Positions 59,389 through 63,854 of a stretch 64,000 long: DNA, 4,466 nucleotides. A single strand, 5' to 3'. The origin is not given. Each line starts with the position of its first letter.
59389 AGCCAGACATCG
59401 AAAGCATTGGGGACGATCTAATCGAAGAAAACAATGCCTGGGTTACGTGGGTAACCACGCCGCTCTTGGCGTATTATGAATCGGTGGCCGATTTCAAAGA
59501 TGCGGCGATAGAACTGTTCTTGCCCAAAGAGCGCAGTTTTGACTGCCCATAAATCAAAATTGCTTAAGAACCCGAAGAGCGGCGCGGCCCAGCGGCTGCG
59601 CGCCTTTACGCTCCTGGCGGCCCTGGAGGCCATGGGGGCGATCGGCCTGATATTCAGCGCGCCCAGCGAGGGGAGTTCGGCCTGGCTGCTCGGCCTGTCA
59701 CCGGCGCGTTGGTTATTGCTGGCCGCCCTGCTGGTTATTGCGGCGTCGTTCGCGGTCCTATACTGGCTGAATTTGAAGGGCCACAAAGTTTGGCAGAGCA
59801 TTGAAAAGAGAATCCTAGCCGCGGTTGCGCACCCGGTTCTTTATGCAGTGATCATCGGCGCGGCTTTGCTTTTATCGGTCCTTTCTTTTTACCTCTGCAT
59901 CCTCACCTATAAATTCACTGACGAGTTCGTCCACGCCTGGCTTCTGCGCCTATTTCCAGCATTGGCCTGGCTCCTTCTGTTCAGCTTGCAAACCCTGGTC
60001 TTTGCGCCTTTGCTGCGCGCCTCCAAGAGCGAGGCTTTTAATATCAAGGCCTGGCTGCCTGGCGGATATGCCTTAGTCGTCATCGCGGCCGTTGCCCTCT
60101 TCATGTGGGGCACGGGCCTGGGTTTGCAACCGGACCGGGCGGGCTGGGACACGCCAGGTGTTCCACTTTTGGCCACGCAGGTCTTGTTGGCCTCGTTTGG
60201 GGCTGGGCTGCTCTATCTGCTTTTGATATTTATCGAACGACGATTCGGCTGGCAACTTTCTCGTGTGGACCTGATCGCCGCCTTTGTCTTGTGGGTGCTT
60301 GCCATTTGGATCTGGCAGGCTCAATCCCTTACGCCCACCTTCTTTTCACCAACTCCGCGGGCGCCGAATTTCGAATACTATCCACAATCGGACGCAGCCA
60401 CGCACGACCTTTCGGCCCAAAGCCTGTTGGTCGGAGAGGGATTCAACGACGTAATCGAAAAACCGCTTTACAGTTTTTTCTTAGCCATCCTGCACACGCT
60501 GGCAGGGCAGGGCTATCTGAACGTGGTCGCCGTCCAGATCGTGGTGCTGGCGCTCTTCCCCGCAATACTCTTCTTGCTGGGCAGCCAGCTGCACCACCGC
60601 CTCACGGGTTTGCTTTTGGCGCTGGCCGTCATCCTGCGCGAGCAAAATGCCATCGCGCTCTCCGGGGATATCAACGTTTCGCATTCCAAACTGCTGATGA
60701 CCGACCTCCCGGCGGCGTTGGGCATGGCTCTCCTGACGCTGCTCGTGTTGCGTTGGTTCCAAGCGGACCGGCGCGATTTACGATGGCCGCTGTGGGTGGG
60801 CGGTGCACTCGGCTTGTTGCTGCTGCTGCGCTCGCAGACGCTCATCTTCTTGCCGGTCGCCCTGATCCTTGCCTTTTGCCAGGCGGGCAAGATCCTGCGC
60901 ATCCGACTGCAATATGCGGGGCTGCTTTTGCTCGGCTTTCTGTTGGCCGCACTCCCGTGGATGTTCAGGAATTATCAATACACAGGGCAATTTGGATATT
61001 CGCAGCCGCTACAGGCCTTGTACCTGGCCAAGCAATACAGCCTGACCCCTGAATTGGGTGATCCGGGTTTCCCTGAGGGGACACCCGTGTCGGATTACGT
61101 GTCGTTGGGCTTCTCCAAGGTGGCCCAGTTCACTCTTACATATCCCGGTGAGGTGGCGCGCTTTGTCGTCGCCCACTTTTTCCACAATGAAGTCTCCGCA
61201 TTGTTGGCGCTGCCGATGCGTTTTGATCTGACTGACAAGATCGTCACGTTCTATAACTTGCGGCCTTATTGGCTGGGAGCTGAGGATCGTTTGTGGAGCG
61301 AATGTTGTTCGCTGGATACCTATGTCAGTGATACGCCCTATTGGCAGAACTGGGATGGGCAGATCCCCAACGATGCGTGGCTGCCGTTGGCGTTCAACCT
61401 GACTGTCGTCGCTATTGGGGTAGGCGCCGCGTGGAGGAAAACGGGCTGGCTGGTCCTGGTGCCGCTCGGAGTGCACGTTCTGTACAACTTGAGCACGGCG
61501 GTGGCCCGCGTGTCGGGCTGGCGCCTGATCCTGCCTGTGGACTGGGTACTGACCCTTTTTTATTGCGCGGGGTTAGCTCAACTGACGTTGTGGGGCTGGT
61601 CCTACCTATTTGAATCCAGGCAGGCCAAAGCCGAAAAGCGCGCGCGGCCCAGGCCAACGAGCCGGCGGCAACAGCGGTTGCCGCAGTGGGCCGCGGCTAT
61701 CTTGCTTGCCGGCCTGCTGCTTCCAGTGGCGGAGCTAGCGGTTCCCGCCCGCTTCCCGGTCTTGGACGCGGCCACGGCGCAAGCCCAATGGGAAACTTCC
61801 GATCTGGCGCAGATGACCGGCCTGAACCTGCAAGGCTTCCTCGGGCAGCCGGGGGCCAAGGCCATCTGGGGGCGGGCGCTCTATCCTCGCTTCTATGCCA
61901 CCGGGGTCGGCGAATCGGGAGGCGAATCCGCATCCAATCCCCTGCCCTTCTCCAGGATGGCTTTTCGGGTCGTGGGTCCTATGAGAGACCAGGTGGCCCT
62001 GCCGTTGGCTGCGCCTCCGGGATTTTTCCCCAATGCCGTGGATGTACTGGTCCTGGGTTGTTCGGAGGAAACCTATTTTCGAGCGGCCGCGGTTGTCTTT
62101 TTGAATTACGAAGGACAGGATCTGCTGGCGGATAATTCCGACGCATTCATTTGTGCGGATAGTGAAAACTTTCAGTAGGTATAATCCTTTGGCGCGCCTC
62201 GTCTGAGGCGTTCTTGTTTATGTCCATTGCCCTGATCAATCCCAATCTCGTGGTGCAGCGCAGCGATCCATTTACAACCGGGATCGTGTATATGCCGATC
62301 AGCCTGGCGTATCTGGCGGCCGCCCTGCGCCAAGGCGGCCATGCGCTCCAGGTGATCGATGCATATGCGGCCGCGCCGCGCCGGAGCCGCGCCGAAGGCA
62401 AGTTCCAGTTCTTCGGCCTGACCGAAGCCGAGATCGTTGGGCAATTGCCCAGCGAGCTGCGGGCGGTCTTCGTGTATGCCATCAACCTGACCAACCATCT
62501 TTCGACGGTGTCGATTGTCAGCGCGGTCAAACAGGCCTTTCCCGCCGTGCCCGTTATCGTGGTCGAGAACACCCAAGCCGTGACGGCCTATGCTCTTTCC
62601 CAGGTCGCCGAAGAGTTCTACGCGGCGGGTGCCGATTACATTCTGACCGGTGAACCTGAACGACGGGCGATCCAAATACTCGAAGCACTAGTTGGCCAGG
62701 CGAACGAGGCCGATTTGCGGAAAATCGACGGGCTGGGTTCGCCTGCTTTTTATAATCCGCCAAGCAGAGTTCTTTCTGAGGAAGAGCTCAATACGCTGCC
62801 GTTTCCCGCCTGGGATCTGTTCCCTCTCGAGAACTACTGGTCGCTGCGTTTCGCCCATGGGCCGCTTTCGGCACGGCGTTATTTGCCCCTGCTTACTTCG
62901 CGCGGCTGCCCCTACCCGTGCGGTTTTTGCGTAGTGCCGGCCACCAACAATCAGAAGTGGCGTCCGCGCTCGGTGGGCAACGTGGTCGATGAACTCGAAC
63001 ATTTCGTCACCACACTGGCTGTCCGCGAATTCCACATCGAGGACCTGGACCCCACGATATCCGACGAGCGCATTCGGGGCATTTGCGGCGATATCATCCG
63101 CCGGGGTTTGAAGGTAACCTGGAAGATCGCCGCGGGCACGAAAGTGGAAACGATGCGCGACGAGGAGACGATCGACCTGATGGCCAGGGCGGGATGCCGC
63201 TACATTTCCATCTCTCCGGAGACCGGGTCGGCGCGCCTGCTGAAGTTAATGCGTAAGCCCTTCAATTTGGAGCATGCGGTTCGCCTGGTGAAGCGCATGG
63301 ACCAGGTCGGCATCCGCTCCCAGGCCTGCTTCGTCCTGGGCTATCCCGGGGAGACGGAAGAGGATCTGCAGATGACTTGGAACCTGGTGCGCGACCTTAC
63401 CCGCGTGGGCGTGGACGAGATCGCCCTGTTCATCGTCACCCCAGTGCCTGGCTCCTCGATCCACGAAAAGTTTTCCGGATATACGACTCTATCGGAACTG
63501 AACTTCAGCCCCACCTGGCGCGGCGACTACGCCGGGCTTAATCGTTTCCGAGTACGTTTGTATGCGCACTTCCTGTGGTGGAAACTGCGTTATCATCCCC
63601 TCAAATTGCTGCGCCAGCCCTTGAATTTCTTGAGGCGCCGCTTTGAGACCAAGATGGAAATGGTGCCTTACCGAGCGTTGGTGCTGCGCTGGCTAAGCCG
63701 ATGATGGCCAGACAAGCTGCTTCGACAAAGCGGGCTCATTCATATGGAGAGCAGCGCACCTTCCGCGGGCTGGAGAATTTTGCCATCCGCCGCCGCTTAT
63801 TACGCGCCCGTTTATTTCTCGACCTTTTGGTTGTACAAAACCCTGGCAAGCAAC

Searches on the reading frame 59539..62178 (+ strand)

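Call 10: search_protein_families(library=pfam, proteins=[window:59539-62178:+])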
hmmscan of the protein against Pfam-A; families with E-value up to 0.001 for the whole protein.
window:59539-62178:+ (879 aa): 1 family
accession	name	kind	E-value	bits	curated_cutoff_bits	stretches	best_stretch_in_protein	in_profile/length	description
PF13231.12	PMT_2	-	3.3e-05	24.6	26.1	1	309-474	4-160/160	Dolichyl-phosphate-mannose-protein mannosyltransferase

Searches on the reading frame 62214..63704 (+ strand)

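Call 10: search_protein_families(library=pfam, proteins=[window:62214-63704:+])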
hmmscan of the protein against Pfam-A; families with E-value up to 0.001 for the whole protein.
window:62214-63704:+ (496 aa): 1 family
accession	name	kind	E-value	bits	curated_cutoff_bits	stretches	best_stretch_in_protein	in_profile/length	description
PF04055.27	Radical_SAM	-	1.6e-19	71.1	29.5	1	228-388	3-162/166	Radical SAM superfamily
